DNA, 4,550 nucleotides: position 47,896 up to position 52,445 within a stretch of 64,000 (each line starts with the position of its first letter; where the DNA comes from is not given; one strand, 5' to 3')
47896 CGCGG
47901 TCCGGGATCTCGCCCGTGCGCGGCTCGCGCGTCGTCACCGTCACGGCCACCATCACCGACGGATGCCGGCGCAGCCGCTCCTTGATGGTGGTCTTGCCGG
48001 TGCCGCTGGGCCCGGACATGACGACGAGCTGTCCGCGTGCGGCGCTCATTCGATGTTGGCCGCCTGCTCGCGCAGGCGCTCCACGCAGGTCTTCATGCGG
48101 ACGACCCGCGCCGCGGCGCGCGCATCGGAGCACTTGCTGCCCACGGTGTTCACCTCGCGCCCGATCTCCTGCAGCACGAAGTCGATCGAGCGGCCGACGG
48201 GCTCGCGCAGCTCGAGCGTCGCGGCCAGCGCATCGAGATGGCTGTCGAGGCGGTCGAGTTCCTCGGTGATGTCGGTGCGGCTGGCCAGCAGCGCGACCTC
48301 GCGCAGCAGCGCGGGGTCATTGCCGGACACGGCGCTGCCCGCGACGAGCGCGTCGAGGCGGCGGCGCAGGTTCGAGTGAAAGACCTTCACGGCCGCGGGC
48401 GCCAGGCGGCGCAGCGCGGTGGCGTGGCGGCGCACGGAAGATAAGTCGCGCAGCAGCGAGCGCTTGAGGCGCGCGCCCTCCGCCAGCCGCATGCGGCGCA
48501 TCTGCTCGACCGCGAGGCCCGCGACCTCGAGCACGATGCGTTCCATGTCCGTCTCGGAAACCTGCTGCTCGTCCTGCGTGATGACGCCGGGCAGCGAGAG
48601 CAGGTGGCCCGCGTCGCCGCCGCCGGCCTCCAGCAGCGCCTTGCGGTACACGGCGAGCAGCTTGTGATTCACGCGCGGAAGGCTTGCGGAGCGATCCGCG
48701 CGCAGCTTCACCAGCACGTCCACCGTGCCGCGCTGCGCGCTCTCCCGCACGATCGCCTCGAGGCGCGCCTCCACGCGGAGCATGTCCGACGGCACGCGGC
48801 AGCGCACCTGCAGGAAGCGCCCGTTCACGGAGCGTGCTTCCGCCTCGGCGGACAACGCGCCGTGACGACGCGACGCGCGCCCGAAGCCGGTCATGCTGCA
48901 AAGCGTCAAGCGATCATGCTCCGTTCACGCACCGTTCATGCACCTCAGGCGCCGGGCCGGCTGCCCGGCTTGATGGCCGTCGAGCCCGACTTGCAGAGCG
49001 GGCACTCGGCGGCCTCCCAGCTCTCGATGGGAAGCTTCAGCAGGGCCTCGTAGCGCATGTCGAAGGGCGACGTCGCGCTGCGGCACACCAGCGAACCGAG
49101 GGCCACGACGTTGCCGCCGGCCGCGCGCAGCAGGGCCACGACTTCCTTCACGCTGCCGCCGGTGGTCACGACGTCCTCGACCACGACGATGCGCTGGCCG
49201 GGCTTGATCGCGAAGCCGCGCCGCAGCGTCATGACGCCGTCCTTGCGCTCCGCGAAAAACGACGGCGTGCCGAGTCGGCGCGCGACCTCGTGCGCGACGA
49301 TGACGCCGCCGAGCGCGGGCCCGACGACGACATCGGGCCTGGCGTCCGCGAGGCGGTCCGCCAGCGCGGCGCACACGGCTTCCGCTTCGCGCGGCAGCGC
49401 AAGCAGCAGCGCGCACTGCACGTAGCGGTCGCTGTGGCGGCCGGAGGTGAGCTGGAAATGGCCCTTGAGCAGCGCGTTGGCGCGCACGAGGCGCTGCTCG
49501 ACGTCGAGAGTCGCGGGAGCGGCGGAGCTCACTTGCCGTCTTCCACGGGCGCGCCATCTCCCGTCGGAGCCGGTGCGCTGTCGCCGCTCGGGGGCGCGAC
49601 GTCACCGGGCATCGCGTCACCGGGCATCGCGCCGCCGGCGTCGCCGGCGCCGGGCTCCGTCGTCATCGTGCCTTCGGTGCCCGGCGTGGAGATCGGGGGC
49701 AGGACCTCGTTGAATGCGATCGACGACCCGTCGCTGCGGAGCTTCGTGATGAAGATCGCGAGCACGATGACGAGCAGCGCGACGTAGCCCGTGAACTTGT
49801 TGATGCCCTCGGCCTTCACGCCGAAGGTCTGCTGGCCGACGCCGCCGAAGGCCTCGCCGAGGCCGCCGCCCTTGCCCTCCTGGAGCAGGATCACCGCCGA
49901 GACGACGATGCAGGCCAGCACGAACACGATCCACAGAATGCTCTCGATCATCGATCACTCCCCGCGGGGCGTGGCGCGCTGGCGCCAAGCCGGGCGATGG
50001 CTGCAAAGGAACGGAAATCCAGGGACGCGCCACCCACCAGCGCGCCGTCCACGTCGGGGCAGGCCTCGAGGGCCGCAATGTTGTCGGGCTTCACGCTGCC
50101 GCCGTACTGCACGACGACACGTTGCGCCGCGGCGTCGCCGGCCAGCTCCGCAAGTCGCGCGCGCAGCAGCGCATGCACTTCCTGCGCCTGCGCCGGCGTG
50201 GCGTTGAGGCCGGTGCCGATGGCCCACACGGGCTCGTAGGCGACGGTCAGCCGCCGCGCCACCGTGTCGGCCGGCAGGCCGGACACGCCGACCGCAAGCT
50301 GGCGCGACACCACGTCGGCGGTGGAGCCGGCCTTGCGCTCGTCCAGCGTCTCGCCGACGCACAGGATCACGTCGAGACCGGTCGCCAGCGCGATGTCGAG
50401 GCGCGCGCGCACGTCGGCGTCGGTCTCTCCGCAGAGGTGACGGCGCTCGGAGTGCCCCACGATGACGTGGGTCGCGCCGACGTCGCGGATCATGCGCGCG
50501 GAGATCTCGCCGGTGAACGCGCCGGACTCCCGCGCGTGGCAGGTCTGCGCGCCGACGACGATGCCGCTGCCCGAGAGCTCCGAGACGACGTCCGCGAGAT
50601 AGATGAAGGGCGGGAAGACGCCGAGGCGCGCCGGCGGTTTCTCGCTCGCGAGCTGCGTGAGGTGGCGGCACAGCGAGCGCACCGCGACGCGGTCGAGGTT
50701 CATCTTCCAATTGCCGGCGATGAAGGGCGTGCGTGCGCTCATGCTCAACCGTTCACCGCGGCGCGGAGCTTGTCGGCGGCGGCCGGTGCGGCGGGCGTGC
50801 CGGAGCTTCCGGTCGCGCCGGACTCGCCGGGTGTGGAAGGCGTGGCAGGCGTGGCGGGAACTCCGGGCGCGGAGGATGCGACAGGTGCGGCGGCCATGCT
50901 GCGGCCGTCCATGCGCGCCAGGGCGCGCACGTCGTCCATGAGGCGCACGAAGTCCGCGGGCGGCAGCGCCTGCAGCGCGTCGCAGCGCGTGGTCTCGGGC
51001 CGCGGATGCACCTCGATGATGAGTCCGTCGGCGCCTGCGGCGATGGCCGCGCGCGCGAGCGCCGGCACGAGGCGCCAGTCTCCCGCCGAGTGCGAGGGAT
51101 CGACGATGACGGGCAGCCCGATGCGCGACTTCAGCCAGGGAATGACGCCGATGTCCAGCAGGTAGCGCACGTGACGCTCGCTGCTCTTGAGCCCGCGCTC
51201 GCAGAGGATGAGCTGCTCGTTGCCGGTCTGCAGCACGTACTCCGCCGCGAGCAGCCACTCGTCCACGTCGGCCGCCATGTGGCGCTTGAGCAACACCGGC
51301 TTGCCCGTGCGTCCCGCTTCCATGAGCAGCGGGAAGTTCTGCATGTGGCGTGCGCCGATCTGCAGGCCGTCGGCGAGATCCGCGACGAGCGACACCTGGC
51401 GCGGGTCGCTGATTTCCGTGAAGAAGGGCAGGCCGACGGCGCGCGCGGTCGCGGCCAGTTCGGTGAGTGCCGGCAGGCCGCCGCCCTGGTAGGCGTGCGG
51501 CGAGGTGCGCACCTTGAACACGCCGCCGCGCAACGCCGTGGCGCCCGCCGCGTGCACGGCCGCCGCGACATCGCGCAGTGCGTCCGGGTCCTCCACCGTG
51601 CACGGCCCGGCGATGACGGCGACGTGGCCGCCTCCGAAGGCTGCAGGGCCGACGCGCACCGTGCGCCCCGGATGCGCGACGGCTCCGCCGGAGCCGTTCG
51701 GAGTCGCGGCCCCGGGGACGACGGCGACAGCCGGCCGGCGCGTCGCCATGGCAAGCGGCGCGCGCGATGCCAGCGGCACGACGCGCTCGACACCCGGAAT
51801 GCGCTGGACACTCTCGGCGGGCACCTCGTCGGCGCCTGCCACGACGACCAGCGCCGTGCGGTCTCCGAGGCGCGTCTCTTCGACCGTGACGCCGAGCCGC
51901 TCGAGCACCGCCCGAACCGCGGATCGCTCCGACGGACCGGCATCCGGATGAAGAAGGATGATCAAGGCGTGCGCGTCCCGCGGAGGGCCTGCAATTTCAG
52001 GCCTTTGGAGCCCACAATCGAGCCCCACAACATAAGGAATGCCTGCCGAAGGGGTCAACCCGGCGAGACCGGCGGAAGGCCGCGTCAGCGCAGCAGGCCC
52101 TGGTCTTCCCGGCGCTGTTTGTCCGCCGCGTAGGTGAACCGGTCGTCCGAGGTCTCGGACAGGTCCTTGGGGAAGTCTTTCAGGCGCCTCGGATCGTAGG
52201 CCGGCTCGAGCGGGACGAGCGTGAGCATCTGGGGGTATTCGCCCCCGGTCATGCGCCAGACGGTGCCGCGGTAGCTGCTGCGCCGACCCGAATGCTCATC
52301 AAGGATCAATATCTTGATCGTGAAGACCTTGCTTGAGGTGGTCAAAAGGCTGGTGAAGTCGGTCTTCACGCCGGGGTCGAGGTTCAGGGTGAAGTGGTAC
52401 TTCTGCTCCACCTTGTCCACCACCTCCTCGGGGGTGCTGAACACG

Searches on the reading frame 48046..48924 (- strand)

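Call 65: search_protein_families(library=pfam, proteins=[window:48046-48924:-], max_evalue=0.001)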
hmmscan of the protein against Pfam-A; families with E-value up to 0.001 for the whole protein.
window:48046-48924:- (292 aa): 2 families
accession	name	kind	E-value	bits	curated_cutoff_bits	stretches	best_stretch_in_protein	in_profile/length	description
PF08340.16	YicC-like_C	-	3.5e-34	117.9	27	1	173-292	3-120/120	Endoribonuclease YicC-like, C-terminal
PF03755.18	YicC-like_N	-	8.3e-31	107.9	25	1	10-154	3-155/156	Endoribonuclease YicC-like, N-terminal region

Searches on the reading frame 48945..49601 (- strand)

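Call 65: search_protein_families(library=pfam, proteins=[window:48945-49601:-], max_evalue=0.001)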
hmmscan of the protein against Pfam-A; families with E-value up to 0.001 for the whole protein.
window:48945-49601:- (218 aa): 1 family
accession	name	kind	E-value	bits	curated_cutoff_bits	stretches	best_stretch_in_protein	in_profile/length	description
PF00156.33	Pribosyltran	-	3.7e-15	56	26.3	1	70-177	9-129/158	Phosphoribosyl transferase domain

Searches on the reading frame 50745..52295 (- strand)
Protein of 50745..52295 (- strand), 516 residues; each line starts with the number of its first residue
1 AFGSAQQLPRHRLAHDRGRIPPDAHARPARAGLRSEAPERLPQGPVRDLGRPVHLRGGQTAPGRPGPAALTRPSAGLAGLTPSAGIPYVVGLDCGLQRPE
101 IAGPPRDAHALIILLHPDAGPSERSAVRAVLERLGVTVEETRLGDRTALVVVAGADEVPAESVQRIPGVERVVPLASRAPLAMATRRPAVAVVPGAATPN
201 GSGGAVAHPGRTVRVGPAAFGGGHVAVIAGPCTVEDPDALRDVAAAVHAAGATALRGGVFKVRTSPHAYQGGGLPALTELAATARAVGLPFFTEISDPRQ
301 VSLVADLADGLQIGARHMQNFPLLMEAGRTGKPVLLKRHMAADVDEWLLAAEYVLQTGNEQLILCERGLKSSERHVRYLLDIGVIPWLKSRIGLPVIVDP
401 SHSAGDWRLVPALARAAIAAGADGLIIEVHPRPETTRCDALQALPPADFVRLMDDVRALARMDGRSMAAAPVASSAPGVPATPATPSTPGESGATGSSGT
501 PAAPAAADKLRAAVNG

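Call 65: search_protein_families(library=pfam, proteins=[window:50745-52295:-], max_evalue=0.001)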
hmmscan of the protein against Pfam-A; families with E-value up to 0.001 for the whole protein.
window:50745-52295:- (516 aa): 3 families
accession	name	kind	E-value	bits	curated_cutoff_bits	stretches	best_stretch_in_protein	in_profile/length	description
PF00793.26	DAHP_synth_1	-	1.5e-62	211.4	25.5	1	221-451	13-256/270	DAHP synthetase I family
PF03102.20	NeuB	-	2.3e-06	27.7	22.1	1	278-465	59-238/241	NeuB family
PF18152.6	DAHP_snth_FXD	-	0.00033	20.8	27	1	112-174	2-64/67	DAHP synthase ferredoxin-like domain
